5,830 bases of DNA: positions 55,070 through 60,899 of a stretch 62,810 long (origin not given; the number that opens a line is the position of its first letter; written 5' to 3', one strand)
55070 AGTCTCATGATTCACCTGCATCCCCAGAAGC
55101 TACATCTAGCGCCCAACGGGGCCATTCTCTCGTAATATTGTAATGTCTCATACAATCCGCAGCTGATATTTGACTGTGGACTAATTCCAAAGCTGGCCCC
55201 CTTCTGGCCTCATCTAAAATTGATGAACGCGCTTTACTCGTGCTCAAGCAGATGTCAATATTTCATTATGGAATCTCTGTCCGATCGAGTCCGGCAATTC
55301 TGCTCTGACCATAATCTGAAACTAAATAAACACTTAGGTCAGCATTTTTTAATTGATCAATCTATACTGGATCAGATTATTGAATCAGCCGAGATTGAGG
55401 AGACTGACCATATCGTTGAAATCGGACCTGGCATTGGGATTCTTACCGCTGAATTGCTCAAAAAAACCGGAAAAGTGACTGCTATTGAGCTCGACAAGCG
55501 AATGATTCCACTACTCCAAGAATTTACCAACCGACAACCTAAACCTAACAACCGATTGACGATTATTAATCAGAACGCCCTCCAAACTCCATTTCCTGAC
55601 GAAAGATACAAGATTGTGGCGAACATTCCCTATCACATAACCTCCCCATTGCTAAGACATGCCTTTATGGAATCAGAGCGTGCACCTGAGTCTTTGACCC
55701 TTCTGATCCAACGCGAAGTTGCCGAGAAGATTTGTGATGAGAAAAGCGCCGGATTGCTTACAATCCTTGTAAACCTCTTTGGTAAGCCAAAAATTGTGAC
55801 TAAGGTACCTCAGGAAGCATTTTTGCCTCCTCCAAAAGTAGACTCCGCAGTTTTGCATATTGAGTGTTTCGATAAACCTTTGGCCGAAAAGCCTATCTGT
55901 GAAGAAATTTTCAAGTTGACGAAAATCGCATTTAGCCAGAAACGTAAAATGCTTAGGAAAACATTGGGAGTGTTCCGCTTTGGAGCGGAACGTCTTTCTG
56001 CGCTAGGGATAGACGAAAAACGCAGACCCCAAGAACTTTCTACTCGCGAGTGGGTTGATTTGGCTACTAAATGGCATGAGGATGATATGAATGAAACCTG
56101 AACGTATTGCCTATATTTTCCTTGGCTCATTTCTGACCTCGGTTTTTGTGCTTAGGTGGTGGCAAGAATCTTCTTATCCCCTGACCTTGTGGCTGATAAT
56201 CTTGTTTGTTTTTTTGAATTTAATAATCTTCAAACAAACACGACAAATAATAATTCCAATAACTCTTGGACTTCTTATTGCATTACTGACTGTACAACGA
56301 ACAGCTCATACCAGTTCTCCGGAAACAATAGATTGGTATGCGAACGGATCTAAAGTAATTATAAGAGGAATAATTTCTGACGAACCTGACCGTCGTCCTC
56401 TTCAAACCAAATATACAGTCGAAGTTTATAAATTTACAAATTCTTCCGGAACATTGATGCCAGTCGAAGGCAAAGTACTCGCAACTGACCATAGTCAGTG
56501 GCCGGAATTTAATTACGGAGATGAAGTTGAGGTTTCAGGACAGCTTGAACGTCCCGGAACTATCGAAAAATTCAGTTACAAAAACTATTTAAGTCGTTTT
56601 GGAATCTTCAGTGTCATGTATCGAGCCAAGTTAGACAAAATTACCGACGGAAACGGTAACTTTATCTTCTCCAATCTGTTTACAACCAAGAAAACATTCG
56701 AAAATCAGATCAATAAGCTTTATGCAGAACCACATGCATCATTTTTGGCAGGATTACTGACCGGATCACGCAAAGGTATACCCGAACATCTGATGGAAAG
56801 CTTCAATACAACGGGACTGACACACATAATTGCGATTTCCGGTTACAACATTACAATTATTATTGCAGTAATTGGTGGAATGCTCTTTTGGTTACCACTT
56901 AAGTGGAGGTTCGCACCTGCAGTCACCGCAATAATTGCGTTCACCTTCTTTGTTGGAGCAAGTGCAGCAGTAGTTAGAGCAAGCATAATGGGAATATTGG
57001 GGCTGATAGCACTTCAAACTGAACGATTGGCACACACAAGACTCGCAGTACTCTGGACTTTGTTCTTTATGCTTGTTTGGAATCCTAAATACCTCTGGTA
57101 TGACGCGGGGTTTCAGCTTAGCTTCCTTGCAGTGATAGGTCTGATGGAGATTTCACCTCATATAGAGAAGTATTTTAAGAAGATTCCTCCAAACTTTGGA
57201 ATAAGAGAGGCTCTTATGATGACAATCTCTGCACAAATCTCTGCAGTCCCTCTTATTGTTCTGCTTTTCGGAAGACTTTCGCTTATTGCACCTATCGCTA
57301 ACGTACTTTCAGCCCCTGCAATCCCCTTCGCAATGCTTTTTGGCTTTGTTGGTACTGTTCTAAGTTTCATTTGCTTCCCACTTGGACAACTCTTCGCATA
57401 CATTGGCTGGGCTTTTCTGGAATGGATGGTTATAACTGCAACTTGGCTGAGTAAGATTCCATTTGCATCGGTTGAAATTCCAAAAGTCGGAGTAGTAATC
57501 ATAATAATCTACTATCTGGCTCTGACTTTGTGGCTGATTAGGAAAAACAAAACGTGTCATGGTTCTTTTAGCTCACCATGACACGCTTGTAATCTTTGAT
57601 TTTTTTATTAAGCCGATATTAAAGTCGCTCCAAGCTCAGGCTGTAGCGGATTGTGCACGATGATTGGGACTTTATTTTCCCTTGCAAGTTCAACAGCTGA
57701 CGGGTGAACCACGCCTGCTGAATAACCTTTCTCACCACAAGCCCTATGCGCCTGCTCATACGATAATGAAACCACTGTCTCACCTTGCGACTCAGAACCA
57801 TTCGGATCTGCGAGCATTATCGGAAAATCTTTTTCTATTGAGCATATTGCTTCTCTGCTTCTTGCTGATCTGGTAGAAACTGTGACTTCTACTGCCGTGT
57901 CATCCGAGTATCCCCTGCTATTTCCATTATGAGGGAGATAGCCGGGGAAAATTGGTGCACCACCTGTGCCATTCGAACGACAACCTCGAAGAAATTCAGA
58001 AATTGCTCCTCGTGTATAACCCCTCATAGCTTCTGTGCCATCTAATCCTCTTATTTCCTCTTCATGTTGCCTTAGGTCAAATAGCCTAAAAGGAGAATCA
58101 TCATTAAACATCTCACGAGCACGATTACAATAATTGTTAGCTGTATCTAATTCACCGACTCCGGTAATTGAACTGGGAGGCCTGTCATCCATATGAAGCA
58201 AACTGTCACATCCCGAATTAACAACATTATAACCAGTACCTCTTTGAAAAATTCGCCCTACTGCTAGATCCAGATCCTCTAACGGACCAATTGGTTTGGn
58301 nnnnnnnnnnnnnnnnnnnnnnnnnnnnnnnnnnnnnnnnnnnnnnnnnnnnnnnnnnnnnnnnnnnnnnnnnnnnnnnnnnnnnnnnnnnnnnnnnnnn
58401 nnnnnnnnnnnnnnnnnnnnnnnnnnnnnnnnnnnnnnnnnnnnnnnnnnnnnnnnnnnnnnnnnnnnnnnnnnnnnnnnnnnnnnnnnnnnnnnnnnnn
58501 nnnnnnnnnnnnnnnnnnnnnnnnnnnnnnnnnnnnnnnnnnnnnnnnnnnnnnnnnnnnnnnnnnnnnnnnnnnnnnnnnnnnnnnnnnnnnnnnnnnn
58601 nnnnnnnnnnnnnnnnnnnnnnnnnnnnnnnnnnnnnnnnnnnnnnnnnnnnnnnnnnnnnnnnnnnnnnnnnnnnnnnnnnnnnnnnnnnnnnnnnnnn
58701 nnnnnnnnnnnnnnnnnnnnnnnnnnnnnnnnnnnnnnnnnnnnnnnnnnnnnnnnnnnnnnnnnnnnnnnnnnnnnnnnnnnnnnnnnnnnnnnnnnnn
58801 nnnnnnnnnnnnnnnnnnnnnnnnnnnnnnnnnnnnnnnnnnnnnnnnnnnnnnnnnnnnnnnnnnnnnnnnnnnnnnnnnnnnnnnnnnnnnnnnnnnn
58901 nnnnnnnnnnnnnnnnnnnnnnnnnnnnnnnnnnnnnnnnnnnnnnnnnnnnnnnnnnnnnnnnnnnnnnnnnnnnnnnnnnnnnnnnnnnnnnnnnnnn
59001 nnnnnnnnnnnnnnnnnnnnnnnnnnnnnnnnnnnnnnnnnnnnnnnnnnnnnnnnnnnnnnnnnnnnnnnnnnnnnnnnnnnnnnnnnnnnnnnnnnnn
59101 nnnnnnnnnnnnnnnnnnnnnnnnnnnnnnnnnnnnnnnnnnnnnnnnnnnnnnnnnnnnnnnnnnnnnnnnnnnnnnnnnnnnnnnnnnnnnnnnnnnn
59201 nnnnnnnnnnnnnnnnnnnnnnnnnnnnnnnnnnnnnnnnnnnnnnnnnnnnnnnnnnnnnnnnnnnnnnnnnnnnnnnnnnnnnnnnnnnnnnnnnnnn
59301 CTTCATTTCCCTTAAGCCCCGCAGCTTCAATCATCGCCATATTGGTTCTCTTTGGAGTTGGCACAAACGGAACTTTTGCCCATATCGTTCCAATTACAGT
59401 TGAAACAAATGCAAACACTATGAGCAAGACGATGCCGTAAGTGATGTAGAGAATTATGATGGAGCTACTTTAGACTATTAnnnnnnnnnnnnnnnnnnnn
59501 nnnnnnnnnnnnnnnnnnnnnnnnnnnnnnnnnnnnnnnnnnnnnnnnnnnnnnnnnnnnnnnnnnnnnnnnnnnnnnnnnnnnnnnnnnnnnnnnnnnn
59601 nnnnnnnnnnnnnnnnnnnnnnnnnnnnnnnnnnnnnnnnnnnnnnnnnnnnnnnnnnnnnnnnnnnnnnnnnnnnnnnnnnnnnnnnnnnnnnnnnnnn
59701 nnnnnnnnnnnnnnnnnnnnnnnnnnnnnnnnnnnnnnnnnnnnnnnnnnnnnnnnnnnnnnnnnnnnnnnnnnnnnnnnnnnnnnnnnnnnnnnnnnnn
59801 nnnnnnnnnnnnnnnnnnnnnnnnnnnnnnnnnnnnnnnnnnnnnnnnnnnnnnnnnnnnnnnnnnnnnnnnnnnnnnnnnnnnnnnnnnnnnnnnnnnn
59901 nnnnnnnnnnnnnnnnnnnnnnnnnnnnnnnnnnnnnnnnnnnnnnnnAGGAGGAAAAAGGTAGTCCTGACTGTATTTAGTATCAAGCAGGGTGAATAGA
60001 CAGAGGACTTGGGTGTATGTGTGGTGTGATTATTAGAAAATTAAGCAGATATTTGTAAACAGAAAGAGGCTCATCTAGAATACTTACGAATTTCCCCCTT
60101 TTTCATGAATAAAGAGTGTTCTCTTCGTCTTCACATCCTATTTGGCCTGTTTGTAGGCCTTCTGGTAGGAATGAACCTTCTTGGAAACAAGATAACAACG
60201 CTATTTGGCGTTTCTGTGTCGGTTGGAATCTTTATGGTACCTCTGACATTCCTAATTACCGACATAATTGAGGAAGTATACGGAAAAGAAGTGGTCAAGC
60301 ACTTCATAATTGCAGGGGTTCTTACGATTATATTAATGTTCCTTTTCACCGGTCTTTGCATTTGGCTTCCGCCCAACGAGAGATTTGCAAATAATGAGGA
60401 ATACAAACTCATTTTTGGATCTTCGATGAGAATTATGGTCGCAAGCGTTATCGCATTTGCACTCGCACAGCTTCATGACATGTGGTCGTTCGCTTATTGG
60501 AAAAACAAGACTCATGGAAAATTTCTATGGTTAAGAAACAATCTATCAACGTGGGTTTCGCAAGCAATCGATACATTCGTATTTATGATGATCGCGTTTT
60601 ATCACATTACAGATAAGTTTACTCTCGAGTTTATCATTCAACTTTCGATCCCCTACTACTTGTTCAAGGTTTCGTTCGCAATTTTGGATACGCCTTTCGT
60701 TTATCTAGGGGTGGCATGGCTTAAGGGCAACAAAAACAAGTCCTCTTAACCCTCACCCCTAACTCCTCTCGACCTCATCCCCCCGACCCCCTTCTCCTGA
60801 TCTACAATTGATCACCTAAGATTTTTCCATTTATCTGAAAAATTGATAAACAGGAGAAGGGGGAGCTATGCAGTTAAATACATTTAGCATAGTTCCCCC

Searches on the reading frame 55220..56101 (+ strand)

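Call 42: search_protein_families(library=pfam, proteins=[window:55220-56101:+], max_evalue=0.001)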
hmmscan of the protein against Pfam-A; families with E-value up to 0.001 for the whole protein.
window:55220-56101:+ (293 aa): 5 families
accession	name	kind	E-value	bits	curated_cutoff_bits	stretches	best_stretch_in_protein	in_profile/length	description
PF00398.26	RrnaAD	-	5.6e-59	199.8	24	1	33-282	2-258/263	Ribosomal RNA adenine dimethylase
PF13649.12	Methyltransf_25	-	2.7e-08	34.8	27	1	65-152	1-89/97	Methyltransferase domain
PF08241.18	Methyltransf_11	-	5e-07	30.7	21.2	1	66-135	1-66/95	Methyltransferase domain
PF05175.20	MTS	-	0.00012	22.2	23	1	61-142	31-112/170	Methyltransferase small domain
PF08242.18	Methyltransf_12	-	0.00028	22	30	1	66-126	1-64/98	Methyltransferase domain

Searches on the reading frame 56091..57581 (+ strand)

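Call 42: search_protein_families(library=pfam, proteins=[window:56091-57581:+], max_evalue=0.001)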
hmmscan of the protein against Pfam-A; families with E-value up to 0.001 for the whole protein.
window:56091-57581:+ (496 aa): 2 families
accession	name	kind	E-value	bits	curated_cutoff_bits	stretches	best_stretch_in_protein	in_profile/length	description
PF03772.21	Competence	-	1.9e-53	182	23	1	222-485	1-267/270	Competence protein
PF13567.11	DUF4131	-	3.6e-21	76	31.6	1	29-179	5-160/165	Domain of unknown function (DUF4131)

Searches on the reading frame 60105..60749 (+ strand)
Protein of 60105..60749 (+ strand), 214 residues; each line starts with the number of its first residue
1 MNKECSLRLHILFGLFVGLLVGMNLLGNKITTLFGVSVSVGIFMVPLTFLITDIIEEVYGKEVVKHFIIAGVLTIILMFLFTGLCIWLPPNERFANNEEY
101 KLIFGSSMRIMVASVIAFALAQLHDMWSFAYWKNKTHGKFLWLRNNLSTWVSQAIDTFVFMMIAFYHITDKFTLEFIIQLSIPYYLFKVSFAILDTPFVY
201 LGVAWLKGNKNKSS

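Call 42: search_protein_families(library=pfam, proteins=[window:60105-60749:+], max_evalue=0.001)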
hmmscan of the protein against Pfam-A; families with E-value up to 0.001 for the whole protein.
window:60105-60749:+ (214 aa): 1 family
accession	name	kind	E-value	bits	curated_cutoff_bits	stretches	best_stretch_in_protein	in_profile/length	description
PF02592.20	Vut_1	-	2.4e-49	168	27.2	1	40-201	2-151/152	Putative vitamin uptake transporter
